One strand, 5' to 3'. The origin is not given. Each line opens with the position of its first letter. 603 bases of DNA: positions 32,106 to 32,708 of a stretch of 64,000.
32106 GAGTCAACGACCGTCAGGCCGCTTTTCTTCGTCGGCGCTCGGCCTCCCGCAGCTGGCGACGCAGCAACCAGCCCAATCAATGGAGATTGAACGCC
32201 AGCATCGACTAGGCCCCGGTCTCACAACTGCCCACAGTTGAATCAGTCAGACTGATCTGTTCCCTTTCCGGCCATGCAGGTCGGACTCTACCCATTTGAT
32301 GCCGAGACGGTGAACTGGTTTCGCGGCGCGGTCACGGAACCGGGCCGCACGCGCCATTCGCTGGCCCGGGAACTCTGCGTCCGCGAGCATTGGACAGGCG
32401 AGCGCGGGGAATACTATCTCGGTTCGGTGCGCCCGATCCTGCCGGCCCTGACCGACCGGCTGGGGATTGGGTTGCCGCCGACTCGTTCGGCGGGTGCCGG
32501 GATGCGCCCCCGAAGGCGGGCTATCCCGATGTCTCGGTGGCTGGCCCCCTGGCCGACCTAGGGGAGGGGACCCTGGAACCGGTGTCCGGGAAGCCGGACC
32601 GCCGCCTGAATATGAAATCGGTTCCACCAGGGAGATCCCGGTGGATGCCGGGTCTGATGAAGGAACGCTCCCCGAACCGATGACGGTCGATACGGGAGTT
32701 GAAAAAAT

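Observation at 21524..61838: SLP multigene family with few expressible genes, many promoterless cassettes and mosaic block sharing: candidate antigenic or functional variation archive next to Slam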

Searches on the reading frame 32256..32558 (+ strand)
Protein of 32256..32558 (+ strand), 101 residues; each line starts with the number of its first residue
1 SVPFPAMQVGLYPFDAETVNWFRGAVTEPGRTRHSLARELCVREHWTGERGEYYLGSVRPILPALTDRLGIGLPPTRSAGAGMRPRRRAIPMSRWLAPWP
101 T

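Call 39: search_protein_families(library=pfam, proteins=[window:32256-32558:+], max_evalue=0.01)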
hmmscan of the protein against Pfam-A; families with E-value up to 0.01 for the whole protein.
seq(101 aa): 0 families
